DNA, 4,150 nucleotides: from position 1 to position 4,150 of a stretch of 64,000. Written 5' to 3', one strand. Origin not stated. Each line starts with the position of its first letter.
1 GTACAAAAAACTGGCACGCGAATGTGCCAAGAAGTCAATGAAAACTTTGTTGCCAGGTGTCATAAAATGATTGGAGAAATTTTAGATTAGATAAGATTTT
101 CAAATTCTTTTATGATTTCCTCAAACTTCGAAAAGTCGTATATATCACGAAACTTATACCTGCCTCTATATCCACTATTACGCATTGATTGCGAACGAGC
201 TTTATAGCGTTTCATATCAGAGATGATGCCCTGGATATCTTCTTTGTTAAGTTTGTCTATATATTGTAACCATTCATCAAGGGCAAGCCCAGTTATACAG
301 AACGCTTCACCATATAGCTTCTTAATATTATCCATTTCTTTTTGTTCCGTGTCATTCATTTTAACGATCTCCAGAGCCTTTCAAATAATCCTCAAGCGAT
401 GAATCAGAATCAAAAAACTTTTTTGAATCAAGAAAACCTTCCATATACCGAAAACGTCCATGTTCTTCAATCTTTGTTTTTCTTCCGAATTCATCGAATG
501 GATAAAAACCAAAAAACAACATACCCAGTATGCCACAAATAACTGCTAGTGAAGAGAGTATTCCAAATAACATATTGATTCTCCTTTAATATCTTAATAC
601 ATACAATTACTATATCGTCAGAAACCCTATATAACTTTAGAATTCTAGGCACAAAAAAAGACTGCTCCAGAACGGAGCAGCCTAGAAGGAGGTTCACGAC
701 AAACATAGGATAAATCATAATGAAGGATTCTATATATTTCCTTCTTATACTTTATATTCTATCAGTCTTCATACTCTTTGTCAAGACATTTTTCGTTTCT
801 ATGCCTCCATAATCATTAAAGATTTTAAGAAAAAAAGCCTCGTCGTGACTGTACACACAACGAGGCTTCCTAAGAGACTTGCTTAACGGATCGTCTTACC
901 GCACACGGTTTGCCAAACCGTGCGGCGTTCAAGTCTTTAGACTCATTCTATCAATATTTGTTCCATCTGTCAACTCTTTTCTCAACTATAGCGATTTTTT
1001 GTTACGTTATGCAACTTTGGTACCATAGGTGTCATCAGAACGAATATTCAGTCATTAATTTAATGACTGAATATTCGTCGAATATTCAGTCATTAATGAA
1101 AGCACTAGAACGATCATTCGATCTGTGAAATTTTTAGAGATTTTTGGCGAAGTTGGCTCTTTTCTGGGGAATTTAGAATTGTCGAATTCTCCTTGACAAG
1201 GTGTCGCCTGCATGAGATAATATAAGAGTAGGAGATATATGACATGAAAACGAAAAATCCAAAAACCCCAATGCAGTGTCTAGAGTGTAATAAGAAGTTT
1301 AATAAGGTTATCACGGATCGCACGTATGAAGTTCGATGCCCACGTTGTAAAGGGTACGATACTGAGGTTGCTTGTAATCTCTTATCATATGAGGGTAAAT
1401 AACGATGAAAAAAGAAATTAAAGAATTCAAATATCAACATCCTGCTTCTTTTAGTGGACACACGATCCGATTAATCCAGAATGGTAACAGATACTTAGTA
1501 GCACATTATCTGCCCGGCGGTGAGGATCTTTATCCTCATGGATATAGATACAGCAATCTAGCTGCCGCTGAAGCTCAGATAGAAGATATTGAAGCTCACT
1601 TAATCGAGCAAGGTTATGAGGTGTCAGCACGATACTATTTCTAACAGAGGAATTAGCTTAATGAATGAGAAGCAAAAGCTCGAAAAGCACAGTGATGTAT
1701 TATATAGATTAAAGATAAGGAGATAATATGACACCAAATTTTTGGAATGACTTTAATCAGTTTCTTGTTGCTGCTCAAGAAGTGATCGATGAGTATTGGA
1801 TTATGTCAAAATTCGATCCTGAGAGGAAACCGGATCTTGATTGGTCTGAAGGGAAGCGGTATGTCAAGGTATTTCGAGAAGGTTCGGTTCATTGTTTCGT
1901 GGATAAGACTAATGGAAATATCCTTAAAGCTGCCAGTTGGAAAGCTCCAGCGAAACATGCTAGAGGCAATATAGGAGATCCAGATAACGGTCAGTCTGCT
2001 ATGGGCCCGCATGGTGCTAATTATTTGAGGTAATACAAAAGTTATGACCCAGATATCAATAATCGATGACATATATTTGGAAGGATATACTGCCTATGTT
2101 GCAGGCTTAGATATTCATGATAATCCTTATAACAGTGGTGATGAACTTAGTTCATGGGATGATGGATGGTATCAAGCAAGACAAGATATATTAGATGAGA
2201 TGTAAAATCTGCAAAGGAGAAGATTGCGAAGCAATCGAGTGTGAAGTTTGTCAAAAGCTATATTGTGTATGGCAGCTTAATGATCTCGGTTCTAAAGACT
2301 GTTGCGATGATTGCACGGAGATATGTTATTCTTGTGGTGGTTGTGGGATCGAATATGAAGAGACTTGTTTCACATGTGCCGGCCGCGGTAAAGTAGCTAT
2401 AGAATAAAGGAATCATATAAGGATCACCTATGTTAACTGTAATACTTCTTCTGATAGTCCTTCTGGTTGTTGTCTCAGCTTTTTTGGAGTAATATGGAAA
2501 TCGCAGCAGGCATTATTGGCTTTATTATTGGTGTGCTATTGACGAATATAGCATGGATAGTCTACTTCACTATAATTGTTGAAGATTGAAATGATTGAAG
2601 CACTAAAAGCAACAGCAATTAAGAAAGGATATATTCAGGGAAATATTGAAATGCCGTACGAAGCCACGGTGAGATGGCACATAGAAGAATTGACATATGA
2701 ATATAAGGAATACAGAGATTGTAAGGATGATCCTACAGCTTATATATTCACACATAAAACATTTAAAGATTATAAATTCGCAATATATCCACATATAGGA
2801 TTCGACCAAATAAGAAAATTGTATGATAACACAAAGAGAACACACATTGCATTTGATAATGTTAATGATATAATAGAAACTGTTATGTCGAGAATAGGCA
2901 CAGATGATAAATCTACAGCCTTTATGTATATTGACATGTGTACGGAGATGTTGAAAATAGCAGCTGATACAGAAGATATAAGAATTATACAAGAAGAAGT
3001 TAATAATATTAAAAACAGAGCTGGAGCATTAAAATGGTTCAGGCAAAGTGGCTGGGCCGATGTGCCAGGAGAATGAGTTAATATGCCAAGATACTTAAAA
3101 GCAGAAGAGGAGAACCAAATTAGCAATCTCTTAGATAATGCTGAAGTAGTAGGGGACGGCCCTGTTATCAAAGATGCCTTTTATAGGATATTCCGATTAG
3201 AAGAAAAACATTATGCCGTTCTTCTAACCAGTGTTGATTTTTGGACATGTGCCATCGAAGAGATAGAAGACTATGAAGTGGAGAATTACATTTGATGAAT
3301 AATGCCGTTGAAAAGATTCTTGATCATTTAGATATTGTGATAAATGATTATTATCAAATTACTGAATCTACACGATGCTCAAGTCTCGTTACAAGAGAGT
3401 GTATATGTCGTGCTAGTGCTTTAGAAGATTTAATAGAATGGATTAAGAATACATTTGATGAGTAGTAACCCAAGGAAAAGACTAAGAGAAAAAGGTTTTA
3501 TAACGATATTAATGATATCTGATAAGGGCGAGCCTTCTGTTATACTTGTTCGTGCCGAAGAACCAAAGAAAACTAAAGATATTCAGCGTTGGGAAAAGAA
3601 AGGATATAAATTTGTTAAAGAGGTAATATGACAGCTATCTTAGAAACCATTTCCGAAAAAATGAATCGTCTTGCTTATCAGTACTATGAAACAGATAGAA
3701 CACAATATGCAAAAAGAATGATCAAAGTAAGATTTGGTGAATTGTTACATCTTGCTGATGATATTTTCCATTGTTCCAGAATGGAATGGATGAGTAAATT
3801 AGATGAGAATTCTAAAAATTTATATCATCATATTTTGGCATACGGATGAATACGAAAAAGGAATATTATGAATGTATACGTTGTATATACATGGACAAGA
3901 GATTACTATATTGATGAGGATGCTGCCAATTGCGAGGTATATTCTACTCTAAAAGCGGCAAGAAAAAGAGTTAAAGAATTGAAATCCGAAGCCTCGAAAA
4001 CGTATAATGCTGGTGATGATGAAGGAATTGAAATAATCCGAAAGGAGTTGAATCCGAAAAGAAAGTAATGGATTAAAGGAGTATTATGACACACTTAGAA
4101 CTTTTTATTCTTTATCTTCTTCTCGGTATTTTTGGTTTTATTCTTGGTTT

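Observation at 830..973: Stand-alone early small RNA gene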

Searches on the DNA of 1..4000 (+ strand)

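Call 5: search_dna_similar(query=window:1-4000:+, collection=phages, mode=near)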
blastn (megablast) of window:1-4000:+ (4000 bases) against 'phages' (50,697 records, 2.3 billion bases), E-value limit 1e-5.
No match.

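Call 7: search_dna_similar(query=window:640-1240:-, collection=phages, mode=distant, max_evalue=0.01)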
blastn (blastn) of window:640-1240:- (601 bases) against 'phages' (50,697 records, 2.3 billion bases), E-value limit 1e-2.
No match.

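Call 8: search_rna_families(source=window, start=550, end=1300, threshold=evalue, max_evalue=10, show_alignments=3)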
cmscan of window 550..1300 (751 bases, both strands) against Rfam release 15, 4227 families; matches with E-value up to 10: 17.
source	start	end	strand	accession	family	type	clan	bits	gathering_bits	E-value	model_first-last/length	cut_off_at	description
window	1039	1079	+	RF03966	mir-76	Gene; miRNA;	-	23.1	75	0.033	1-80/80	no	mir-76 microRNA precursor family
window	708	783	-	RF00474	snosnR57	Gene; snRNA; snoRNA; CD-box;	-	21.8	50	1.4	1-95/95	no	Small nucleolar RNA snR57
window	650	826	-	RF00515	PyrR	Cis-reg;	-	21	54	2.3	1-115/115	no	PyrR binding site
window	1039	1079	-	RF03966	mir-76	Gene; miRNA;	-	20.9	75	0.13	1-80/80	no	mir-76 microRNA precursor family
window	1100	1224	+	RF02110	DLEU2_6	Gene; lncRNA;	-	20.8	60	0.23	1-135/135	no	Deleted in lymphocytic leukemia 2 conserved region 6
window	1060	1096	-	RF00956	MIR1444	Gene; miRNA;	-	19.8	80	0.63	1-85/85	no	MIR1444 microRNA precursor family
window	819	895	-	RF02454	ncr982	Gene; sRNA;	-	19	50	5.8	1-79/79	no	Bacillus sRNA ncr982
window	1061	1095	+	RF04263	MIR2593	Gene; miRNA;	-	18.2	96.2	3.7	1-116/116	no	MIR2593 microRNA precursor family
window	654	737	-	RF00112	CyaR_RyeE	Gene; sRNA;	-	17.3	47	3.1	1-85/85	no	CyaR/Rye RNA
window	1061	1093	-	RF04127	MIR8007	Gene; miRNA;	-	16.8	195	1.4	1-226/226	no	MIR8007 microRNA precursor family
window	577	626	-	RF01164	SNORD107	Gene; snRNA; snoRNA; CD-box;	-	16.8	50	4.2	1-74/74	no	Small nucleolar RNA SNORD107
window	1209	1275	+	RF00612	SNORD75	Gene; snRNA; snoRNA; CD-box;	-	16.4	50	0.34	1-62/62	no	Small nucleolar RNA SNORD75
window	662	761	-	RF01457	rli22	Gene; sRNA;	CL00114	16.2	80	8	1-111/111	no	Listeria sRNA rli22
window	830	909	-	RF02270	nse_sRNA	Gene;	-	16.1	75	7.7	1-73/73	no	Neisseria sigma-E sRNA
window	645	711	-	RF00519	suhB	Gene; sRNA;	CL00108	14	41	4.7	1-77/77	no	Makes More Granules Regulator RNA (mmgR)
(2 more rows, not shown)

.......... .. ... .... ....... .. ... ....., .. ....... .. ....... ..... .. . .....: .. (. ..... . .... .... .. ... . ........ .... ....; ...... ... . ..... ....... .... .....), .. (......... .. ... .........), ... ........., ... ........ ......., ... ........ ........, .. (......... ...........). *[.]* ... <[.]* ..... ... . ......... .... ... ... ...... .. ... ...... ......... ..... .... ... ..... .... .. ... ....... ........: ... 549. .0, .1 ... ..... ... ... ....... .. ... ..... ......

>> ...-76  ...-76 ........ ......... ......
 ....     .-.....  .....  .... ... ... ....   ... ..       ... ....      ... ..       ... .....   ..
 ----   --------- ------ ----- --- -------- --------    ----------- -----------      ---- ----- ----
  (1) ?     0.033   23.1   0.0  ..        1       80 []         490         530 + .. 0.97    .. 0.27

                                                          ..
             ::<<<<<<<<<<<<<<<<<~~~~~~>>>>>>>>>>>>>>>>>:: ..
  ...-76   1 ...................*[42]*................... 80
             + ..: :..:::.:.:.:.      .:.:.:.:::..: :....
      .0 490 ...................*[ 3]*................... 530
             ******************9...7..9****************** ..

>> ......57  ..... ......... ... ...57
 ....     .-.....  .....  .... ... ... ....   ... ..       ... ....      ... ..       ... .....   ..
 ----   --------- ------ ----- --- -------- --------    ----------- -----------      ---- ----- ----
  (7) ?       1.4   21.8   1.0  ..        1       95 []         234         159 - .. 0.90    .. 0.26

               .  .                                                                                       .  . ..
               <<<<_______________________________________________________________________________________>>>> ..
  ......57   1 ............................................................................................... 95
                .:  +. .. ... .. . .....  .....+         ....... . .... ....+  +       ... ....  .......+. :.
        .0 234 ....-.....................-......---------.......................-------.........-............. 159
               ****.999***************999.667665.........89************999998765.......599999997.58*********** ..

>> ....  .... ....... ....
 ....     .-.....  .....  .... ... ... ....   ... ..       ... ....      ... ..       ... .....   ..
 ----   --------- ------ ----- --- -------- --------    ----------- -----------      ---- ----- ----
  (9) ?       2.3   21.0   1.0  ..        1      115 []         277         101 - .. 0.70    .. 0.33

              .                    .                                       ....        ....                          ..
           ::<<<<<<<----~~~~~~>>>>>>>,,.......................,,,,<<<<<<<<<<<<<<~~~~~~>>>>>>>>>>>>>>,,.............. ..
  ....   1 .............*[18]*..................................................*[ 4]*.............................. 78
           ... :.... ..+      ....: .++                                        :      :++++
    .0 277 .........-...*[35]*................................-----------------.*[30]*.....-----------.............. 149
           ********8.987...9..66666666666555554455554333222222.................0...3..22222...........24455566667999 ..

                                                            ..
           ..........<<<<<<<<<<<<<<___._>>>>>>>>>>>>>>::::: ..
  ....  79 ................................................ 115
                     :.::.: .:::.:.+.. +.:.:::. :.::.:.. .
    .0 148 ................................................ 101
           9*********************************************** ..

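Call 42: build_rna_model(alignment_id=A2, structure=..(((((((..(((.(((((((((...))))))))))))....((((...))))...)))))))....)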
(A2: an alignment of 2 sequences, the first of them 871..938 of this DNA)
Model R1 built from alignment A2 (2 sequences, 68 columns); structure: as given.
model positions 68; base pairs 23; branch points 1; effective number of sequences 1.19; information 0.827 bits per position. Calibrated on 0.2 Mb of random sequence (short: E-values are rough).
structure used (alignment columns):
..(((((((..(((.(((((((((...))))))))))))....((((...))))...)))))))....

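Call 44: search_with_rna_model(model_id=R1, sources=[L002, L003, L004, L005, L006, L007], max_evalue=10)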
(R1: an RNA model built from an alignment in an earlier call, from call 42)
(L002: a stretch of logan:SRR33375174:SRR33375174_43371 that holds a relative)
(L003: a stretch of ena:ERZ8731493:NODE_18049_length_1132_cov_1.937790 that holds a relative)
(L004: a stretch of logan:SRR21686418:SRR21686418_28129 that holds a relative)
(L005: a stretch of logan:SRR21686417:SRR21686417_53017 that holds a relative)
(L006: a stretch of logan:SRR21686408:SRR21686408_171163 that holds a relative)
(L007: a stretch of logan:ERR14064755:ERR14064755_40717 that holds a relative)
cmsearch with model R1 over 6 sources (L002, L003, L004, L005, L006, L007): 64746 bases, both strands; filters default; matches with E-value up to 10: 2.
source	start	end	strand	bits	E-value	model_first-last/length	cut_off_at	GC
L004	12136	12165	+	12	1.3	1-68/68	no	0.13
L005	10232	10261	+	12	1.3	1-68/68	no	0.13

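Call 54: search_with_rna_model(model_id=R1, sources=[L010, L011, L012, L013, L014, L015, L016, L017], max_evalue=10, show_alignments=3)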
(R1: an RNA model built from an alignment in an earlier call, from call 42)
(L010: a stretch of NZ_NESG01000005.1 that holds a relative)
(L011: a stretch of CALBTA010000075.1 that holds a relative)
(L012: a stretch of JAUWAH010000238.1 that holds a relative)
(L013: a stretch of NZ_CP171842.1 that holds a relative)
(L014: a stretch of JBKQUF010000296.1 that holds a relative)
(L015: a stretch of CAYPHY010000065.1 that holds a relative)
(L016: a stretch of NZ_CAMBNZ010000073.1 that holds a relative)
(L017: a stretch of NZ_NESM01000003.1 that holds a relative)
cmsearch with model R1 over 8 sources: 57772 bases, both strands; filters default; matches with E-value up to 10: 18.
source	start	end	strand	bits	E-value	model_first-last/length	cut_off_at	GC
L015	1797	1818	-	23.4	0.00072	15-36/68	no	0.59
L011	3923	3980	+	21.4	0.0026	1-68/68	no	0.4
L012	2328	2348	-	20.1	0.0063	16-36/68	no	0.62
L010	4134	4152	-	19.6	0.0087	17-35/68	no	0.58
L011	3938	3956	-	19.6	0.0087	17-35/68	no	0.58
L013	7751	7769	-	19.6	0.0087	17-35/68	no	0.58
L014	7246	7264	+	19.6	0.0087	17-35/68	no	0.58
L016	5881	5899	+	19.6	0.0087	17-35/68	no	0.58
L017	3781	3799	+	19.6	0.0087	17-35/68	no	0.58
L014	7245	7265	-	18.6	0.017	16-36/68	no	0.57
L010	4134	4152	+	16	0.086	17-35/68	no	0.58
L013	7751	7769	+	16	0.086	17-35/68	no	0.58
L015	1798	1816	+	16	0.086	17-35/68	no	0.58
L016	5881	5899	-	16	0.086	17-35/68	no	0.58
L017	3781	3799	-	16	0.086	17-35/68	no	0.58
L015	7466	7484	-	15.9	0.095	17-35/68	no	0.79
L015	7465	7485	+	14.9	0.18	16-36/68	no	0.76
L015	1882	1953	-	12.5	0.87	1-68/68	no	0.47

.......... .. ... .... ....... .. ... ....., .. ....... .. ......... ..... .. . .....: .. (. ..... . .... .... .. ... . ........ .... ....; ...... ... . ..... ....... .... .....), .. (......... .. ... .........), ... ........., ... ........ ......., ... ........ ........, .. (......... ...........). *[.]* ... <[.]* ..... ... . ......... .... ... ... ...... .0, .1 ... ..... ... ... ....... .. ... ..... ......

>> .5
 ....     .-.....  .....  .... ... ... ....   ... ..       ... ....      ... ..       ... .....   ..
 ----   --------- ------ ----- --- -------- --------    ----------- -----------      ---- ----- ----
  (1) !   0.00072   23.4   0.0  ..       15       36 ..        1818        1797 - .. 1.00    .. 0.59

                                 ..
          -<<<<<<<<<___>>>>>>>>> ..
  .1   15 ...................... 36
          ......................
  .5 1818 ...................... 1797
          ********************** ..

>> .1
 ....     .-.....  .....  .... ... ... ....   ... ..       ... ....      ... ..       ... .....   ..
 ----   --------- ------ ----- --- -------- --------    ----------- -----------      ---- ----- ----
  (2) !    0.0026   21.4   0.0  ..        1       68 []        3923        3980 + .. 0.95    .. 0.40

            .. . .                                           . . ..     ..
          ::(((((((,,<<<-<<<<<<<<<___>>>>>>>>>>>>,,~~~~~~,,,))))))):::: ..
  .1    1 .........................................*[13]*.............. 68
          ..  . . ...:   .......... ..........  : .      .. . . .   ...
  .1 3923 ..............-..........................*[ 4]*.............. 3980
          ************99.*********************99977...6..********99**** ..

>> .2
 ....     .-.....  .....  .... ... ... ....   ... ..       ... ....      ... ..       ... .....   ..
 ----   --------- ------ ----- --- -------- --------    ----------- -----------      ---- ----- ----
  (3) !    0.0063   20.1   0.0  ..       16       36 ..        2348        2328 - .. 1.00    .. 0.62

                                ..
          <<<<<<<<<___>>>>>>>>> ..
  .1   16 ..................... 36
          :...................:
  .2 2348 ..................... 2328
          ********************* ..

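Call 90: search_with_rna_model(model_id=R1, sources=[L023, L024, L025, L026, L027, L028, L029, L030, L031, L032, L033, L034, L035, L036, L037, L038, L039, L040, L041, L042, L043, L044, L045, L046, L047, L048, L049, L050, L051, L052, L053, L054, L055, L056, L057, L058, L059, L060, L061, L062, L063, L064, L065, L066, L067, L068, L069, L070, L071, L072, L073, L074, L075, L076, L077, L078, L079, L080, L081, L082, L083, L084, L085, L086, L087, L088, L089, L090, L091, L092, L093, L094, L095, L096, L097, L098, L099, L100, L101, L102], max_evalue=10)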
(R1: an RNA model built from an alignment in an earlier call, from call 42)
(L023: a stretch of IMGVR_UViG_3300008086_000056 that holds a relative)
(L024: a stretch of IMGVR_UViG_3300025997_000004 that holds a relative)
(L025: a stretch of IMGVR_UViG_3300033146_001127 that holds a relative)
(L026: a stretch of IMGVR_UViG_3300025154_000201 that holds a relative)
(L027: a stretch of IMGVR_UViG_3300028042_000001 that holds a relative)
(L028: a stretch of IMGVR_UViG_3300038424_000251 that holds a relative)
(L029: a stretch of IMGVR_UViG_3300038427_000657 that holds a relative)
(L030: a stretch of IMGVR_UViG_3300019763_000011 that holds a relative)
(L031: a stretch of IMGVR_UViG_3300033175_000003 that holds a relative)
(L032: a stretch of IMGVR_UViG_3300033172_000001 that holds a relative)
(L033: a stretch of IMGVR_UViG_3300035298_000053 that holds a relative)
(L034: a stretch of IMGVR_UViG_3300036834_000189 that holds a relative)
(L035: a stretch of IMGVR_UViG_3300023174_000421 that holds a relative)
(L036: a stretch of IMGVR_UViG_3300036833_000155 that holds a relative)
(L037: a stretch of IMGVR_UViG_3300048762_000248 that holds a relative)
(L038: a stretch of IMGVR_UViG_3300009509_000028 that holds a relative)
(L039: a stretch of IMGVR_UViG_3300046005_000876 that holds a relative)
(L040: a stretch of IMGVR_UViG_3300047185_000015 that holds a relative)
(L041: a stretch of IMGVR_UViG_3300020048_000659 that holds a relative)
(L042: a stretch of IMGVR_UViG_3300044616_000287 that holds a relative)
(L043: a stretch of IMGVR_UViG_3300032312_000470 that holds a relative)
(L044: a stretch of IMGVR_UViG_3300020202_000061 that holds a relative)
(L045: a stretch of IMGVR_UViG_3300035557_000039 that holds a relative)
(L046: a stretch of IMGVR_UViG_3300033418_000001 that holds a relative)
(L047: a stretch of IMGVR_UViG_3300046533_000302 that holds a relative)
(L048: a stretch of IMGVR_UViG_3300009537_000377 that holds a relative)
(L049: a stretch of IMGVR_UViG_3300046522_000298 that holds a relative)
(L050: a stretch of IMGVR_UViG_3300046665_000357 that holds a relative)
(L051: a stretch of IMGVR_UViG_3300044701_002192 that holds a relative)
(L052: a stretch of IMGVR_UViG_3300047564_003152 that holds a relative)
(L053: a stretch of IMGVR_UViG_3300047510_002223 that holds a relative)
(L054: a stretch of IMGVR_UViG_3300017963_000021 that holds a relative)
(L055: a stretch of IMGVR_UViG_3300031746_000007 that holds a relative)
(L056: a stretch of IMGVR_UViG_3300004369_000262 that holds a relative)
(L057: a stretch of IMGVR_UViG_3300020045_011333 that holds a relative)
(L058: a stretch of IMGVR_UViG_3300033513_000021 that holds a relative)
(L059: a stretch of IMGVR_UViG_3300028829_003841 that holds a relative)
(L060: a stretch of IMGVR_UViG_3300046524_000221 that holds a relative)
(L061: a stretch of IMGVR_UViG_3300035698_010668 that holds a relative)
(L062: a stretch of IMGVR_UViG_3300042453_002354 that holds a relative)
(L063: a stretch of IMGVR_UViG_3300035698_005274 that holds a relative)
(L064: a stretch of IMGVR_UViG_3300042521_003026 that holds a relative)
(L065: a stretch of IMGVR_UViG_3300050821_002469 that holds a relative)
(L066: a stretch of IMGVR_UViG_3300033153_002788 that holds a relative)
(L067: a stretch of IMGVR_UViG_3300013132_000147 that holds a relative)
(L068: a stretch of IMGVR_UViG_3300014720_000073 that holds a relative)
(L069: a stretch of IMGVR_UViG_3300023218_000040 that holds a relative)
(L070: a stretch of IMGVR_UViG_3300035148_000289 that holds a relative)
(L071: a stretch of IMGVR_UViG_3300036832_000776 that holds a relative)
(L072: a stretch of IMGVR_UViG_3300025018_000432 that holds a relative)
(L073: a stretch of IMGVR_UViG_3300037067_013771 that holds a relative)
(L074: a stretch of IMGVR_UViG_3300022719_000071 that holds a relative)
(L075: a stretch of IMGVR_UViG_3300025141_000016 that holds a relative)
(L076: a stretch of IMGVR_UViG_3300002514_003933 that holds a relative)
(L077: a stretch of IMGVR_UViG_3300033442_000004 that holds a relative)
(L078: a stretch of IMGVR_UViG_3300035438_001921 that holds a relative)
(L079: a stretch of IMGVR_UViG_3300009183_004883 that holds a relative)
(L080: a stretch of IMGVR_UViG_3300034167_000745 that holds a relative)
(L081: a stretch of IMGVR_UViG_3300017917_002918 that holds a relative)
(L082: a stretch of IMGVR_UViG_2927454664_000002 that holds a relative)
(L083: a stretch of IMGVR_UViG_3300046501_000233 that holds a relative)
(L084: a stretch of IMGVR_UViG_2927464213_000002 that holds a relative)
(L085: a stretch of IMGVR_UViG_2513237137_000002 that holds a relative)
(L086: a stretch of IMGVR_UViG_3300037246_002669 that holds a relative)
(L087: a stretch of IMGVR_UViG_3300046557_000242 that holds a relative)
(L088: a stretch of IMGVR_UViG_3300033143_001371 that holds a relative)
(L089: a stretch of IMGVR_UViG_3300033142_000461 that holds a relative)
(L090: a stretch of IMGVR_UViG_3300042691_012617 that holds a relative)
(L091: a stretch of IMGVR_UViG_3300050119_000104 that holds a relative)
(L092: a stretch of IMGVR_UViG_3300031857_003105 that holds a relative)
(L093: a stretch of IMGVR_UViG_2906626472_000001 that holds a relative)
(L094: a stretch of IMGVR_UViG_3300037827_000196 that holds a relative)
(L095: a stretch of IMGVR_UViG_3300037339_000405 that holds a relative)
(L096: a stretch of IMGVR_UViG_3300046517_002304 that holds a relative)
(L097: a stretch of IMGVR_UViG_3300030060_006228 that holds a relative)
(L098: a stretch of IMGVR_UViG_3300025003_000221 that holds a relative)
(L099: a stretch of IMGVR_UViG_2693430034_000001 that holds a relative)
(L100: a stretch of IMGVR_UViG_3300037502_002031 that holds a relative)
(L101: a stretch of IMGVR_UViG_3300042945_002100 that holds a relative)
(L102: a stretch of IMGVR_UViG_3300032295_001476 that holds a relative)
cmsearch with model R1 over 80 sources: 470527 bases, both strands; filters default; matches with E-value up to 10: 0.
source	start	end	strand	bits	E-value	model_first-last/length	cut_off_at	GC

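Call 95: search_dna_similar(query=window:828-975:-, collection=plasmids, mode=distant, max_evalue=1, max_rows=8)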
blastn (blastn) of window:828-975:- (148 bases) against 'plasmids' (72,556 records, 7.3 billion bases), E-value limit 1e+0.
No match.

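Call 96: search_dna_similar(query=window:828-975:-, collection=ecoli_genomes, mode=distant, max_evalue=1, max_rows=5)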
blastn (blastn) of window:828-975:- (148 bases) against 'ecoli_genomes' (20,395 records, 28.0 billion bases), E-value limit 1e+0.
No match.

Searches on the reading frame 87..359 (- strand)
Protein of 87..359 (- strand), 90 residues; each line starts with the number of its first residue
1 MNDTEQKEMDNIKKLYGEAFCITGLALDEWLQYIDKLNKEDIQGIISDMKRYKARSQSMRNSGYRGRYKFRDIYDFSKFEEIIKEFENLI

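Call 14: search_protein_families(library=phrogs, proteins=[window:87-359:-], max_evalue=0.01)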
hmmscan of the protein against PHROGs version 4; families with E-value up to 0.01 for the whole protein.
window:87-359:- (90 aa): 0 families

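Call 21: find_related_loci(query=window:87-359:-, collection=viral_contigs, flank=4000)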
Query window:87-359:- (90 aa) in viral_contigs; peptide patterns used: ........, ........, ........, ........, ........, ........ (x = any residue, [..] = any of these).
15 stretches matched a pattern, but none encodes a relative of the query by tblastn (E <= 1e-3).

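Call 27: find_homologous_proteins(query=window:87-359:-, max_evalue=0.01)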
Query window:87-359:- (90 aa): 1 proteins with E <= 0.01 among 2 candidates. Only proteins of 49 to 158 residues were searched: fused or split forms outside these lengths cannot appear, so this answer is no evidence that the protein stands alone or is whole; lengths 'longer' or 'shorter' looks for them.
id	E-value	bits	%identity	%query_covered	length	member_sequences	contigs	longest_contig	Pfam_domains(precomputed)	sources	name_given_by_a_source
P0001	9.6e-53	194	100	100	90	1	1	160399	-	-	-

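Call 58: search_protein_families(library=pfam, proteins=[window:87-359:-], max_evalue=1)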
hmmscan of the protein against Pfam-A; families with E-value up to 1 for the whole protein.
window:87-359:- (90 aa): 1 family
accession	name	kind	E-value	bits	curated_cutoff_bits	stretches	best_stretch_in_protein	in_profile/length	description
PF04287.17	DUF446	-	0.095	13.2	25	1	18-34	33-49/98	tRNA pseudouridine synthase C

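Call 61: predict_structure(protein=window:87-359:-)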
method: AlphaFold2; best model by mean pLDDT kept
length: 90 residues; sequences in the alignment: 1
mean_pLDDT: 65.5   pTM: 0.54
mean pLDDT of the five models: 65.5, 60.5, 60.4, 59.6, 58.3
residues with pLDDT >= 90: 0; 70-90: 29; 50-70: 56; < 50: 5
segments of 3 or more residues with pLDDT < 50: 69-73
pLDDT, mean of each block of 10 residues (from residue 1): 66 66 58 64 74 69 56 60 75
secondary structure, 60 per line:
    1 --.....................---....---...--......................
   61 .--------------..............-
elements in order: H3-23 H27-30 H39-61 H76-89

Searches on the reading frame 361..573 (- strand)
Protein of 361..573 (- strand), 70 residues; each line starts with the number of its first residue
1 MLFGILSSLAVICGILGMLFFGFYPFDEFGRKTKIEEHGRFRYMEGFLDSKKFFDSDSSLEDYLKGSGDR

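Call 14: search_protein_families(library=phrogs, proteins=[window:361-573:-], max_evalue=0.01)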
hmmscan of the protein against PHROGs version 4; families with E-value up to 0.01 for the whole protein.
window:361-573:- (70 aa): 0 families

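Call 32: search_protein_representatives(protein=window:361-573:-)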
Query: 70 residues. Proteins with E-value up to 0.001 (for the whole library): 1; up to 1e-10: 1; up to 1e-30: 1. The best 1 are listed.
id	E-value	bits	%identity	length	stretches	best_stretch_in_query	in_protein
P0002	2.2e-39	148.5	100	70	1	1-70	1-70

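Call 58: search_protein_families(library=pfam, proteins=[window:361-573:-], max_evalue=1)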
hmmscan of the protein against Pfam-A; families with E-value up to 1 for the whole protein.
window:361-573:- (70 aa): 0 families
